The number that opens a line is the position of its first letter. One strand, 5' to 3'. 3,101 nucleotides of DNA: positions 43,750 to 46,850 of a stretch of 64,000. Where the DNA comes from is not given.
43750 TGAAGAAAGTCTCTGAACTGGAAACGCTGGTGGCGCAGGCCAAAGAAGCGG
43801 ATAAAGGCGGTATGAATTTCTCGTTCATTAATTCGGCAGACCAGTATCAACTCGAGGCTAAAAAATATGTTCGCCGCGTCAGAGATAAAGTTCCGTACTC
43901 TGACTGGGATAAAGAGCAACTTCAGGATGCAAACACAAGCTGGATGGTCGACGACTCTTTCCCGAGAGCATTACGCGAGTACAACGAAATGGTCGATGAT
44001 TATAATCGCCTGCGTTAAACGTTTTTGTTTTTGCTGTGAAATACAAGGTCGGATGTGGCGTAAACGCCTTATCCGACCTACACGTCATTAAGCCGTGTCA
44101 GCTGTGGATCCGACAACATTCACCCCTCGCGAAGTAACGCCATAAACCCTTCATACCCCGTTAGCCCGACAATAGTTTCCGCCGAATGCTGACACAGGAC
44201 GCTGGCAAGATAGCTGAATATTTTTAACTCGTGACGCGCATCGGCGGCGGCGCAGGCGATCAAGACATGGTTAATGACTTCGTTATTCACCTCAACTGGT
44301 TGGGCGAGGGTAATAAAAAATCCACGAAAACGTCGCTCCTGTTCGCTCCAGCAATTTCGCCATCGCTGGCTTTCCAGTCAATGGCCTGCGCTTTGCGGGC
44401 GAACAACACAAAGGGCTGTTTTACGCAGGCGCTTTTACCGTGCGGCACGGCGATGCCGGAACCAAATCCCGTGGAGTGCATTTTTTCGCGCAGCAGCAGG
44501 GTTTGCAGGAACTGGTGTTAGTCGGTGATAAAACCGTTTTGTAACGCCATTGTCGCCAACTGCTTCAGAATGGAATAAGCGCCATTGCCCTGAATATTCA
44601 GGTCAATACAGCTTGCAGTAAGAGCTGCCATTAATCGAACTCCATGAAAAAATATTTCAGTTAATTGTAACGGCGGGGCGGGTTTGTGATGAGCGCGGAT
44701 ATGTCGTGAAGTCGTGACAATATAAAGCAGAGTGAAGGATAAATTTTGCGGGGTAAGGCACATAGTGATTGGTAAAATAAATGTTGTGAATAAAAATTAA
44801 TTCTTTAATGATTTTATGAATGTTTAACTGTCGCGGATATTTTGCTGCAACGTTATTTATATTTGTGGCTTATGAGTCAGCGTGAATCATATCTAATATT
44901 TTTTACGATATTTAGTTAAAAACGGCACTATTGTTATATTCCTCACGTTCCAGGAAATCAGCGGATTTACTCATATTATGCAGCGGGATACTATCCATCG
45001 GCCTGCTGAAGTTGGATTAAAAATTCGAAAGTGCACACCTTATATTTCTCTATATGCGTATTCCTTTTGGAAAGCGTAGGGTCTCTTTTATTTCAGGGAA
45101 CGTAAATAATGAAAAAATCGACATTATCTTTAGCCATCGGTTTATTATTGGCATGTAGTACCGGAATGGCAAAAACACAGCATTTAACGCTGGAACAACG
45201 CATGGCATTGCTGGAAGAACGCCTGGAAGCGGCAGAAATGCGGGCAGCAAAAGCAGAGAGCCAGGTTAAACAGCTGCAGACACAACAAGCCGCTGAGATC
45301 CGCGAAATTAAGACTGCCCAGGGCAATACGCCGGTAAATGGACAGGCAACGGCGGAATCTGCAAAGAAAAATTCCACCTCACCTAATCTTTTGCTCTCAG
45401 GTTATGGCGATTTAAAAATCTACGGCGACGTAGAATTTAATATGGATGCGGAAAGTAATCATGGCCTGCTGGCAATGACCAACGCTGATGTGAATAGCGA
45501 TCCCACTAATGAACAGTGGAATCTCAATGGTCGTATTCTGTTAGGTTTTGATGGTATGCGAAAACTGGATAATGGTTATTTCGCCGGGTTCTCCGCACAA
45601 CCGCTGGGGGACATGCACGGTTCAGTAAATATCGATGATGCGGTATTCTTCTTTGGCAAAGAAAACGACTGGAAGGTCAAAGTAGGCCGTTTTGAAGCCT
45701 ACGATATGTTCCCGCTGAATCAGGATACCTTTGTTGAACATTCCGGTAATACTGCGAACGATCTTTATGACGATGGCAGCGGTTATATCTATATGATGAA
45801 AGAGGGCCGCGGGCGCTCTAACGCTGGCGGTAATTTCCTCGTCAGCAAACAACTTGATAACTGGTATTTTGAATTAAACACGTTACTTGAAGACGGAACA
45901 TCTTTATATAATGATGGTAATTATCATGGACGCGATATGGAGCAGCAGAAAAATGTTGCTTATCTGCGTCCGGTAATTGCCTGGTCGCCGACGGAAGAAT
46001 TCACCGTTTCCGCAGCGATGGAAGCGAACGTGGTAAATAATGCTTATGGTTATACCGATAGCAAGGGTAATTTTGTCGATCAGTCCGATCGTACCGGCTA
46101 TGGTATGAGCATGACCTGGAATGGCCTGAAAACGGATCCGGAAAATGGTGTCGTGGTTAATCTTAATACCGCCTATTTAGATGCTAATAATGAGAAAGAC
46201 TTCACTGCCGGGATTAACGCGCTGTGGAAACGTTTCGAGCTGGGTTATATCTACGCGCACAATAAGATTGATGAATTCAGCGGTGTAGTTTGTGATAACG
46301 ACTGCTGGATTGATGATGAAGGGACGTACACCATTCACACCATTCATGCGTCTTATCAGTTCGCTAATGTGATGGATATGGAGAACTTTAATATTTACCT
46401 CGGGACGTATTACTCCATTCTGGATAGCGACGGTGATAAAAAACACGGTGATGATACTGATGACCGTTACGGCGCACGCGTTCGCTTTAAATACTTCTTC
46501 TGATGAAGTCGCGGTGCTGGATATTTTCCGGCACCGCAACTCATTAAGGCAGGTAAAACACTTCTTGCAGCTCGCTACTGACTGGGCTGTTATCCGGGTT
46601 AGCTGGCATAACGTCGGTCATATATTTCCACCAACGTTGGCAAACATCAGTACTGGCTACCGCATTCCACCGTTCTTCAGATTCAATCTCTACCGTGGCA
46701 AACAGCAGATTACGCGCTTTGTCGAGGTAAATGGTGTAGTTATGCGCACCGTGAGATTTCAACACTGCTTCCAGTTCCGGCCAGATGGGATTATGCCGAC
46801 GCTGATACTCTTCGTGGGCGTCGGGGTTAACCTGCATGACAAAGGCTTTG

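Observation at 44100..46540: frvRXBA position occupied by a disrupted PTS EIIA gene and a coiled-coil outer-membrane beta-barrel gene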

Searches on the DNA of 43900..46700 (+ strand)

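Call 3: search_dna_similar(query=window:44000-46600:+, collection=ecoli_genomes, mode=near, max_rows=25, rows=spread)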
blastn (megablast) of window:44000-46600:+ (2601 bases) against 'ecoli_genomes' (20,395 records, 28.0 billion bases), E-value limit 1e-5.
Records with a match: 5611; places in all: 10289; records where one place covers at least 80% of the query: 1377.
Genomes with a match: 5416 of 5426; with a place that covers at least 80% of the query: 1377. Places per genome that has any: lowest 1, median 2, highest 5. On chromosomes: 10089 places; on plasmids: 200.
Best place of each record, by identity: >=99% 3; 95-99% 2043; 90-95% 556; 80-90% 3009.
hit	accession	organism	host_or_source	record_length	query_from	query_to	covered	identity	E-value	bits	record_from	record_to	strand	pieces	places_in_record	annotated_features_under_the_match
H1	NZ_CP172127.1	Escherichia coli strain GF43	chicken meat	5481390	109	2601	96%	96.5%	0e+0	4120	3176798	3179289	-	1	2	carbohydrate porin | PTS fructose transporter subunit IIA | hypothetical protein | rhaM: L-rhamnose mutarotase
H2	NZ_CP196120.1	Escherichia coli strain B19695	Homo sapiens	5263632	357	2601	86%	97.6%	0e+0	3845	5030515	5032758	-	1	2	carbohydrate porin | frvA: PTS fructose transporter subunit IIA | rhaM: L-rhamnose mutarotase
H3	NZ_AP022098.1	Escherichia coli strain WP4-S18-ESBL-09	-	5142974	357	2601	86%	97.5%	0e+0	3829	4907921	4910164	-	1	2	carbohydrate porin | frvA: PTS fructose transporter subunit IIA | rhaM: L-rhamnose mutarotase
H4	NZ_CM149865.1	Escherichia coli strain LCP17S3_I1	Sus scrofa domesticus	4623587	357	2601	86%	97.0%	0e+0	3773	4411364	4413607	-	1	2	carbohydrate porin | frvA: PTS fructose transporter subunit IIA | rhaM: L-rhamnose mutarotase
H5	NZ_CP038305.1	Escherichia coli O157:H7 strain SS NE 1040-1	cattle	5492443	357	2601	86%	96.7%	0e+0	3736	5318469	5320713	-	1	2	carbohydrate porin | frvA: PTS fructose transporter subunit IIA | rhaM: L-rhamnose mutarotase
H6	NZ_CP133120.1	Escherichia coli O157:H7 strain PNUSAE145590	missing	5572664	357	2601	86%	96.7%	0e+0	3731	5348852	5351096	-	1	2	carbohydrate porin | frvA: PTS fructose transporter subunit IIA | rhaM: L-rhamnose mutarotase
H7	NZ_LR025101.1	Escherichia coli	-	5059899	651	2601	74%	98.2%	0e+0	3356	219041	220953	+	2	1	carbohydrate porin | rhaM: L-rhamnose mutarotase | YiiG family protein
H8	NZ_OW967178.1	Escherichia coli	Homo sapiens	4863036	651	2601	74%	97.7%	0e+0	3303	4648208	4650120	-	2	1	carbohydrate porin | YiiG family protein | rhaM: L-rhamnose mutarotase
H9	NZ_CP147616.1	Escherichia coli strain GN06098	Homo sapiens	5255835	651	2597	74%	95.1%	0e+0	3024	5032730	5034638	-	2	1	carbohydrate porin | DUF3829 domain-containing protein | rhaM: L-rhamnose mutarotase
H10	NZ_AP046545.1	Escherichia coli strain SK1402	Homo sapiens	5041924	651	2597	74%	95.1%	0e+0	3024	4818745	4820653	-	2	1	carbohydrate porin | DUF3829 domain-containing protein | rhaM: L-rhamnose mutarotase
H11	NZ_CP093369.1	Escherichia coli strain EV36 mutant 5a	missing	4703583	651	2597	74%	94.9%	0e+0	3007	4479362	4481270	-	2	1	carbohydrate porin | YiiG family protein | rhaM: L-rhamnose mutarotase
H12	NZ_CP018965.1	Escherichia coli strain Ecol_517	Homo sapiens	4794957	1186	2506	42%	86.3%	0e+0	1182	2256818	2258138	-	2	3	carbohydrate porin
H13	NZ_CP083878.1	Escherichia coli strain NDM4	Homo sapiens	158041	1186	2506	42%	86.3%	0e+0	1176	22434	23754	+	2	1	carbohydrate porin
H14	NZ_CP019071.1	Escherichia coli strain CRE1493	Homo sapiens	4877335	357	2601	19%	88.6%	1e-136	589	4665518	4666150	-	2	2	frvA: PTS fructose transporter subunit IIA | rhaM: L-rhamnose mutarotase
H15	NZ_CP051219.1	Escherichia coli strain SFE8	swine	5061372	357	2601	19%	88.6%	1e-136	589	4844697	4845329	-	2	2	frvA: PTS fructose transporter subunit IIA | rhaM: L-rhamnose mutarotase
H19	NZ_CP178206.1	Escherichia coli strain K-12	Homo sapiens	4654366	357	2601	19%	88.6%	1e-136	589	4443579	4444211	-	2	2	frvA: PTS fructose transporter subunit IIA | rhaM: L-rhamnose mutarotase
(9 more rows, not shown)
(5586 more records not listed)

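Call 7: get_annotated_region(hit=H1, flank=3000)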
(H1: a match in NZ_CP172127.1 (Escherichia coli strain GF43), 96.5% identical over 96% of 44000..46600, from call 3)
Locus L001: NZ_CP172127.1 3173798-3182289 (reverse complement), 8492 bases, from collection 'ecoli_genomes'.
description: Escherichia coli strain GF43 chromosome, complete genome
organism: Escherichia coli strain GF43 (NCBI taxid 562)
replicon: chromosome; assembly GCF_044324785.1
host: -; source: chicken meat; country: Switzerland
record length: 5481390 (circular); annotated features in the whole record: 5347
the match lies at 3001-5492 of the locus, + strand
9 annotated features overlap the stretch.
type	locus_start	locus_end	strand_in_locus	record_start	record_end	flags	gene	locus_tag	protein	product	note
CDS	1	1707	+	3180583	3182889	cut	-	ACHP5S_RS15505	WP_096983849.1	hypothetical protein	-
CDS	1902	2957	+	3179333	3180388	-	yiiG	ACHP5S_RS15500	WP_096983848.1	YiiG family protein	-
CDS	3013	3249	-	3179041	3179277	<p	-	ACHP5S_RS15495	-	hypothetical protein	incomplete; partial in the middle of a contig; missing N-terminus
CDS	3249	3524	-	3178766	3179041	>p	-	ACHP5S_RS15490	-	PTS fructose transporter subunit IIA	incomplete; partial in the middle of a contig; missing C-terminus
CDS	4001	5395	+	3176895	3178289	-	-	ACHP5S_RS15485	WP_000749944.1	carbohydrate porin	-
CDS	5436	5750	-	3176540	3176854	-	rhaM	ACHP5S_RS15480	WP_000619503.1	L-rhamnose mutarotase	-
CDS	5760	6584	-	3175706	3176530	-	rhaD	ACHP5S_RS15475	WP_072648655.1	rhamnulose-1-phosphate aldolase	-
CDS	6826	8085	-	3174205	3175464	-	rhaA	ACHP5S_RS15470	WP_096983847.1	L-rhamnose isomerase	-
CDS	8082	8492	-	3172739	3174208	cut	rhaB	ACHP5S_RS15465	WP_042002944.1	rhamnulokinase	-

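Call 8: get_annotated_region(hit=H5, flank=6000)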
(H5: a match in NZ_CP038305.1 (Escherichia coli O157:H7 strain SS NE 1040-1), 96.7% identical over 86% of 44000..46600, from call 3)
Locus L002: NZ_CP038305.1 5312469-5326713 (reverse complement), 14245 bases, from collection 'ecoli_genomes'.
description: Escherichia coli O157:H7 strain SS NE 1040-1 chromosome, complete genome
organism: Escherichia coli O157:H7 strain SS NE 1040-1 (NCBI taxid 83334)
replicon: chromosome; assembly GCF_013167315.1
host: cattle; source: cattle feces; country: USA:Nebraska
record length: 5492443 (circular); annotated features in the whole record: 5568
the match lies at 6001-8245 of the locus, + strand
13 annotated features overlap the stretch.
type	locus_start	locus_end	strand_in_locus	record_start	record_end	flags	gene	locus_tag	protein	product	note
CDS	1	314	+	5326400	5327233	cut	fdhD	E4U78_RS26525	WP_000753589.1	formate dehydrogenase accessory sulfurtransferase FdhD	-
CDS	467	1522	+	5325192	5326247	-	yiiG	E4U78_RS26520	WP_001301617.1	YiiG family protein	-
CDS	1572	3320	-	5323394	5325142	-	frvR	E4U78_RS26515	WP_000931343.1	putative frv operon regulatory protein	-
CDS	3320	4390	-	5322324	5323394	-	frvX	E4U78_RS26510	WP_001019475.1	aminopeptidase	-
CDS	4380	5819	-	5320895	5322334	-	frvB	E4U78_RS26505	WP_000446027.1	PTS fructose-like transporter subunit IIBC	-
CDS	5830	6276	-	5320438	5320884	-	frvA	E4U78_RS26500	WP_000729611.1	PTS fructose transporter subunit IIA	-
CDS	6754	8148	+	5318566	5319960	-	-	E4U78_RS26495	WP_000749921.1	carbohydrate porin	-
CDS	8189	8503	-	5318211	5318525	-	rhaM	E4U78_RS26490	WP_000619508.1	L-rhamnose mutarotase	-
CDS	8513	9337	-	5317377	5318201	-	rhaD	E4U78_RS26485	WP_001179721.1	rhamnulose-1-phosphate aldolase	-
CDS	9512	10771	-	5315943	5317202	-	rhaA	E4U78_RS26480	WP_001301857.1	L-rhamnose isomerase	-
CDS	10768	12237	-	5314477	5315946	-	rhaB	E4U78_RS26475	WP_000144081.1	rhamnulokinase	-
CDS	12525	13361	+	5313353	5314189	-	rhaS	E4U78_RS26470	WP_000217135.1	HTH-type transcriptional activator RhaS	-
CDS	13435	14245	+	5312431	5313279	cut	rhaR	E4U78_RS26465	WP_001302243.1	HTH-type transcriptional activator RhaR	-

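Call 9: get_annotated_region(hit=H7, flank=3000)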
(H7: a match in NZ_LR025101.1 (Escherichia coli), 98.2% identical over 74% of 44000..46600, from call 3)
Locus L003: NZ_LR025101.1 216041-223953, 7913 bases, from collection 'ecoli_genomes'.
description: Escherichia coli isolate EC-1639 chromosome 1, complete sequence
organism: Escherichia coli (NCBI taxid 562)
replicon: chromosome; assembly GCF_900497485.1
host: -; source: -; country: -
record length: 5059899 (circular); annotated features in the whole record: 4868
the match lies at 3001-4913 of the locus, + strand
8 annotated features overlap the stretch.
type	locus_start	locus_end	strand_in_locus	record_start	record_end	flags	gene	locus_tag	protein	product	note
CDS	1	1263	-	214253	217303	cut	fdnG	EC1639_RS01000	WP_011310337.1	formate dehydrogenase-N subunit alpha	-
CDS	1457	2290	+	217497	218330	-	fdhD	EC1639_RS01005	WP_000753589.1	formate dehydrogenase accessory sulfurtransferase FdhD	-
CDS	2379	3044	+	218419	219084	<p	-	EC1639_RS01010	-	YiiG family protein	frameshifted; internal stop; incomplete; partial in the middle of a contig; missing N-terminus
CDS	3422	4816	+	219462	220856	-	-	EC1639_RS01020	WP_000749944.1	carbohydrate porin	-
CDS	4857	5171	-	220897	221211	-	rhaM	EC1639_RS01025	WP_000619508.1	L-rhamnose mutarotase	-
CDS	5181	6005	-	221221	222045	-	rhaD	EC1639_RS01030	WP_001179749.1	rhamnulose-1-phosphate aldolase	-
CDS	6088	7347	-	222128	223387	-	rhaA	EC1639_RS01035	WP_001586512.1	L-rhamnose isomerase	-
CDS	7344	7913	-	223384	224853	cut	rhaB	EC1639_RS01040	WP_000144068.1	rhamnulokinase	-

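Call 10: get_annotated_region(hit=H19, flank=6000)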
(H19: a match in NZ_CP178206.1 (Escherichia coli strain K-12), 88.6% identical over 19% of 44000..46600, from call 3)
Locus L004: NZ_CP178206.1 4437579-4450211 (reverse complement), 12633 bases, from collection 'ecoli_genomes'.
description: Escherichia coli strain K-12 chromosome, complete genome
organism: Escherichia coli strain K-12 (NCBI taxid 562)
replicon: chromosome; assembly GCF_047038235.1
host: Homo sapiens; source: -; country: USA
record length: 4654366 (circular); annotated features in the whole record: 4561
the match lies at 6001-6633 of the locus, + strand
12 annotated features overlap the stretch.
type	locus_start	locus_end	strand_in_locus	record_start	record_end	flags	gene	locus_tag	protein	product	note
CDS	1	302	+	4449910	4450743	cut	fdhD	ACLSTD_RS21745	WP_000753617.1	formate dehydrogenase accessory sulfurtransferase FdhD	-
CDS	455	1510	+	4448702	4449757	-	yiiG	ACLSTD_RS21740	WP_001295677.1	YiiG family protein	-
CDS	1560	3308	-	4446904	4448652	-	frvR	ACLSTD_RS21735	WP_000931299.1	putative frv operon regulatory protein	-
CDS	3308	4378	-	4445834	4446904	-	frvX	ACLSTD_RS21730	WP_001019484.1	aminopeptidase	-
CDS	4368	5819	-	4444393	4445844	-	frvB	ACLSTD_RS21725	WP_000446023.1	PTS fructose-like transporter subunit IIBC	-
CDS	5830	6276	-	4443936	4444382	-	frvA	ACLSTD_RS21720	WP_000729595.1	PTS fructose transporter subunit IIA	-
CDS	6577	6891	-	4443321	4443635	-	rhaM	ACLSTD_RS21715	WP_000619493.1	L-rhamnose mutarotase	-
CDS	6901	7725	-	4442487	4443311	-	rhaD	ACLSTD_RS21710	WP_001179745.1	rhamnulose-1-phosphate aldolase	-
CDS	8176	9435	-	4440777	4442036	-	rhaA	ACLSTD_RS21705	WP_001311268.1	L-rhamnose isomerase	-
CDS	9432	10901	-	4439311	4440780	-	rhaB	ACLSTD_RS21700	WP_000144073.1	rhamnulokinase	-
CDS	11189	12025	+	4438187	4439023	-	rhaS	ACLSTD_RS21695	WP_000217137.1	HTH-type transcriptional activator RhaS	-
CDS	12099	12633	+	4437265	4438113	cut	rhaR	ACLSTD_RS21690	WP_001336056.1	HTH-type transcriptional activator RhaR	-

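Call 11: get_annotated_region(hit=H13, flank=7000)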
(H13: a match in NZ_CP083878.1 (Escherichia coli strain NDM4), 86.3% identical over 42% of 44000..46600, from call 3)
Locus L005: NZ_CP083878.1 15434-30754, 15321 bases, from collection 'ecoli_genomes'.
description: Escherichia coli strain NDM4 plasmid unnamed1, complete sequence
organism: Escherichia coli strain NDM4 (NCBI taxid 562)
replicon: plasmid unnamed1; assembly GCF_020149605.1
host: Homo sapiens; source: Pelvic abcsess; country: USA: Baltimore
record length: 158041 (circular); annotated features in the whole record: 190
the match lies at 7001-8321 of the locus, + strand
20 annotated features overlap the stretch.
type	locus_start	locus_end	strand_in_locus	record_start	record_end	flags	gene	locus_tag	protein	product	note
CDS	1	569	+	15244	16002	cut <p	-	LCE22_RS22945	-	tyrosine-type recombinase/integrase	incomplete; partial in the middle of a contig; missing N-terminus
CDS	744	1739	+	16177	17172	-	-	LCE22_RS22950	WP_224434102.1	substrate-binding domain-containing protein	-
CDS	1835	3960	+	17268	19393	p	-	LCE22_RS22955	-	alpha-galactosidase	frameshifted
CDS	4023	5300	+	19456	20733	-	-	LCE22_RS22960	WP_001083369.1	MFS transporter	-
CDS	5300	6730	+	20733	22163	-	-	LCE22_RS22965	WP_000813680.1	glycoside hydrolase family 32 protein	-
CDS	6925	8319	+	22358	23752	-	-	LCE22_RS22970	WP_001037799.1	carbohydrate porin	-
CDS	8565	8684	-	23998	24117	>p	-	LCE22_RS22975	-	thiosulfate reductase cytochrome B subunit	incomplete; partial in the middle of a contig; missing N-terminus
CDS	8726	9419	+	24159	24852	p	-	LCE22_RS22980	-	IS1-like element IS1A family transposase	frameshifted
CDS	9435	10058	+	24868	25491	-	-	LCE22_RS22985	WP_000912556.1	ion channel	-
CDS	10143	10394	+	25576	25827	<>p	-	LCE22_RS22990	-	iron-containing alcohol dehydrogenase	incomplete; partial in the middle of a contig; missing N-terminus and C-terminus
CDS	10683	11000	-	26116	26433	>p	-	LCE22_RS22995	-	IS110 family transposase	incomplete; partial in the middle of a contig; missing N-terminus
CDS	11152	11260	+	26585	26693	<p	-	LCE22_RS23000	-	plasmid SOS inhibition protein A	PsiA; frameshifted; incomplete; partial in the middle of a contig; missing N-terminus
CDS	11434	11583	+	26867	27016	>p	-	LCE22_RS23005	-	DUF5431 family protein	incomplete; partial in the middle of a contig; missing C-terminus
CDS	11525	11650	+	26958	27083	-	-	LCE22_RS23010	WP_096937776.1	type I toxin-antitoxin system Hok family toxin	-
CDS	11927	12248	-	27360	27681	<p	-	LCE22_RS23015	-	hypothetical protein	frameshifted; incomplete; partial in the middle of a contig; missing C-terminus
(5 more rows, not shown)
